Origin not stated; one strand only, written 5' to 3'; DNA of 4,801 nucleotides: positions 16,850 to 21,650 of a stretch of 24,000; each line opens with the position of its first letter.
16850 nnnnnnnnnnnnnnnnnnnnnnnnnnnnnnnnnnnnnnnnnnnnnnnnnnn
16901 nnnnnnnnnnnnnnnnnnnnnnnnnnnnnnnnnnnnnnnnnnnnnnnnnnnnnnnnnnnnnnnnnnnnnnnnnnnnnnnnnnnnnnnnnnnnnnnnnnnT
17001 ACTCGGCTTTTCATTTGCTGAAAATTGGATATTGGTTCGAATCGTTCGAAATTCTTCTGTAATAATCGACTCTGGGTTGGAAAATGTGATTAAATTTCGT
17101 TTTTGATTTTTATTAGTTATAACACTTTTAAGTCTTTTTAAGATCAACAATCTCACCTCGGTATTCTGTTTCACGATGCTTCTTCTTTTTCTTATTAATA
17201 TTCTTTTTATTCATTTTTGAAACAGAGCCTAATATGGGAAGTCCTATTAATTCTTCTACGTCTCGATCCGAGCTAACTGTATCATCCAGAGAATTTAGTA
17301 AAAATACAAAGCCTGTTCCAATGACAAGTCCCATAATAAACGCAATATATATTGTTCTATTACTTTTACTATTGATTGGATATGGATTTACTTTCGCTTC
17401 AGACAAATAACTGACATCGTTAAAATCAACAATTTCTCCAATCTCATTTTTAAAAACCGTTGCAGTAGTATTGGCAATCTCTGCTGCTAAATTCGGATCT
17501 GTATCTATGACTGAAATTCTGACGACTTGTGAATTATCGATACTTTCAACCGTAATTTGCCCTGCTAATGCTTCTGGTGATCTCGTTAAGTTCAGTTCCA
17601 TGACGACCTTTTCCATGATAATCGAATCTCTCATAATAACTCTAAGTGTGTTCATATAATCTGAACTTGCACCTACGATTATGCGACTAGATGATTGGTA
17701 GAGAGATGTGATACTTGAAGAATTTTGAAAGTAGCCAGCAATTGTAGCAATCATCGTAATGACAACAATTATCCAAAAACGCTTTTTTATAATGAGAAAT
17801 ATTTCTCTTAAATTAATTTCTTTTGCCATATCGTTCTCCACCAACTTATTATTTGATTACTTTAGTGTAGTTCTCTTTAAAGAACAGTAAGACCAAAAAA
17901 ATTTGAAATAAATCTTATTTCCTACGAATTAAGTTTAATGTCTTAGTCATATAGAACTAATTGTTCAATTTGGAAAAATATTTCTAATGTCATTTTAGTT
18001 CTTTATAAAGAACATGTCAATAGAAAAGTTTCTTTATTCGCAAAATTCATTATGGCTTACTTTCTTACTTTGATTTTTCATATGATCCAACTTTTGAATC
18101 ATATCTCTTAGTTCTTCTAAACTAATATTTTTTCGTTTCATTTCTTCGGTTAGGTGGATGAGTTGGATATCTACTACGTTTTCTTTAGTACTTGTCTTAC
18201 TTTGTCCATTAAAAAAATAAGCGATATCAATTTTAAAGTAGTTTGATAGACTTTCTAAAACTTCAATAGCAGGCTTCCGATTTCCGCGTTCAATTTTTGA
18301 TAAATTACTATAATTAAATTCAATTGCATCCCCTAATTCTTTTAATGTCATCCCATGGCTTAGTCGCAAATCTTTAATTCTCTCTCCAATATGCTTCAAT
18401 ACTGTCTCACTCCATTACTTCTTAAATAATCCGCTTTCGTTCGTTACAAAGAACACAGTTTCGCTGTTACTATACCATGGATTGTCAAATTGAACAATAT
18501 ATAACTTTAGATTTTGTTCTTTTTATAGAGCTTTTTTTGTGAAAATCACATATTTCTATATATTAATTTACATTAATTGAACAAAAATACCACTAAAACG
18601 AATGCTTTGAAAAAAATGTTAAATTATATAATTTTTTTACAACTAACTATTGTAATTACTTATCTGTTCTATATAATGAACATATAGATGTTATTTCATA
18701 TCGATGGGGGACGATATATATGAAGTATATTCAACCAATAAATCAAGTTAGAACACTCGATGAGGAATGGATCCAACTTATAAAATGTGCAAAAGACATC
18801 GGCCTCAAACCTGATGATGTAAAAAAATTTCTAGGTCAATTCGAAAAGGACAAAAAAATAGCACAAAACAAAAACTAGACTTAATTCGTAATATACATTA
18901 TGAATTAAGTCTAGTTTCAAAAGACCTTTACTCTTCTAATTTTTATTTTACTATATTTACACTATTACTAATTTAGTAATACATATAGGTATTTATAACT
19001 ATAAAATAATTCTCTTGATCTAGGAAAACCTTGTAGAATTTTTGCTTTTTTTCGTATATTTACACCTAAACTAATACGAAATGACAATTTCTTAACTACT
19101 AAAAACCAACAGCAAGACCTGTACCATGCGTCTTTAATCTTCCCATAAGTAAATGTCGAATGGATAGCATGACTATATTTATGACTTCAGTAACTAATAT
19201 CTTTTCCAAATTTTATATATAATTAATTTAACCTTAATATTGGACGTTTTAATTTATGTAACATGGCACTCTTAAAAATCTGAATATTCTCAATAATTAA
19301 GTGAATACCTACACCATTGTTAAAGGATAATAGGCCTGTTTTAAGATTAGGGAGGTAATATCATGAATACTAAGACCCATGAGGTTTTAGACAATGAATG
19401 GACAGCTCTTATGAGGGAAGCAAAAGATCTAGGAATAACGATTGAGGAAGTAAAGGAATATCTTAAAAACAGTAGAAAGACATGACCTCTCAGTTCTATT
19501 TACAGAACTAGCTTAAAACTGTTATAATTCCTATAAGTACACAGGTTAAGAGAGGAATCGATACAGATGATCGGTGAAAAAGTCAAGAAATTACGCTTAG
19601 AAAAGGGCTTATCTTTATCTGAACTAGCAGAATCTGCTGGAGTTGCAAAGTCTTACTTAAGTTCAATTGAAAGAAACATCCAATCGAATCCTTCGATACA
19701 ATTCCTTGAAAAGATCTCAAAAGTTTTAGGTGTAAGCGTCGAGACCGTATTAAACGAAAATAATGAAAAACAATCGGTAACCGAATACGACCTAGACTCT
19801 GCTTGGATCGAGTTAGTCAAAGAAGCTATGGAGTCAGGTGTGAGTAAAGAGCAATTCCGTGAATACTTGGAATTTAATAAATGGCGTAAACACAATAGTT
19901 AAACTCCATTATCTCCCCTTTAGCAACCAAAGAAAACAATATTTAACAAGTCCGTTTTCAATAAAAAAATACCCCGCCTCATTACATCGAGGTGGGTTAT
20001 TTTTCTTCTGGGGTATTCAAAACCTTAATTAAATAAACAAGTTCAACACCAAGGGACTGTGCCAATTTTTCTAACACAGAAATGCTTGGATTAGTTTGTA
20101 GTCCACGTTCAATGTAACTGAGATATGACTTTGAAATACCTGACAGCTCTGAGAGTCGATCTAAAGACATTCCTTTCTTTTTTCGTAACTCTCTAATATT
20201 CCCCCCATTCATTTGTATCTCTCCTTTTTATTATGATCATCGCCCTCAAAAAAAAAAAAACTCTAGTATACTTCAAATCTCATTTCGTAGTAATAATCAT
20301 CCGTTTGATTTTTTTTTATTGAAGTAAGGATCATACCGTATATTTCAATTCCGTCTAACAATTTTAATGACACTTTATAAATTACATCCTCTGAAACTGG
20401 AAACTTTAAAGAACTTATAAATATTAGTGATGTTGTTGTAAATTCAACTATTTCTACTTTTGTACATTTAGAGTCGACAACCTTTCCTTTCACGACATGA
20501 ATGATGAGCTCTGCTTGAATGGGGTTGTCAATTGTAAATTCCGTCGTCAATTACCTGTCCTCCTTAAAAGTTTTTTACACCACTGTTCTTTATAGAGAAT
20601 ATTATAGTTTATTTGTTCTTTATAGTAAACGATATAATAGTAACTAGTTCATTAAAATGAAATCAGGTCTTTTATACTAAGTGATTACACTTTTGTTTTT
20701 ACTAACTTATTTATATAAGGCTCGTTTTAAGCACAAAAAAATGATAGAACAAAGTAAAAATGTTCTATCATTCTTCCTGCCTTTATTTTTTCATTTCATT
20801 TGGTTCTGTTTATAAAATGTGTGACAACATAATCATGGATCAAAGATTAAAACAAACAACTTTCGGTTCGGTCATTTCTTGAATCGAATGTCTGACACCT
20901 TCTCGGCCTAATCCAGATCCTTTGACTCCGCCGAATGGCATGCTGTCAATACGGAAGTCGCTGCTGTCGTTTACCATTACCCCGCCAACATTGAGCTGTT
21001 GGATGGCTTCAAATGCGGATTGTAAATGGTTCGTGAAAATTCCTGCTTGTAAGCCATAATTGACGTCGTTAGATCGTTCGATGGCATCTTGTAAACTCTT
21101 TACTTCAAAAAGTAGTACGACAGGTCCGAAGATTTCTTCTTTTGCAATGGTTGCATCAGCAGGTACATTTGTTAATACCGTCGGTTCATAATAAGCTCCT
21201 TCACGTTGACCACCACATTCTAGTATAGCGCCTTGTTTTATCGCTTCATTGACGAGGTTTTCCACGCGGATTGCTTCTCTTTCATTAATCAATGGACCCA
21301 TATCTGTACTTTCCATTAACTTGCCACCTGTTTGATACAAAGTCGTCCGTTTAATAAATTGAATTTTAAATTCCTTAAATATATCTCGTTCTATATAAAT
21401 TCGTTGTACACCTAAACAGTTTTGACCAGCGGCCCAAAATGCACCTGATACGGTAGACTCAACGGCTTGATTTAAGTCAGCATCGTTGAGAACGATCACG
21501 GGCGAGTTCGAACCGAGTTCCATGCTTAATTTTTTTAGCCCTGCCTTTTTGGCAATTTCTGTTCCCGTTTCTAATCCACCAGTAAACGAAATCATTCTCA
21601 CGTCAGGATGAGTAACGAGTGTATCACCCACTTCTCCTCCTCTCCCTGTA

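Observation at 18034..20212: Sin-family regulatory island: five SinR/SinI-module genes in 2.2 kb beside the eps operon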

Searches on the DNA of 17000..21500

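Call 52: search_rna_families(source=window, start=17000, end=21500, threshold=evalue, max_evalue=1)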
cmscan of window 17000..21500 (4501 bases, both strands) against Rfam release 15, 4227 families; matches with E-value up to 1: 2.
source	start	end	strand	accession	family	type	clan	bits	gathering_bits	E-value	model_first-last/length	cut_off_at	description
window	20735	20834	-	RF04339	Plastid-psbJ-3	Cis-reg;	CL00152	25.9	61.7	0.37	1-125/125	no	Plastid-psbJ-3 3UTR RNA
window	20782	20834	+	RF03504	mir-9461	Gene; miRNA;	-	20.7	84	0.69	1-80/80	no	mir-9461 microRNA precursor family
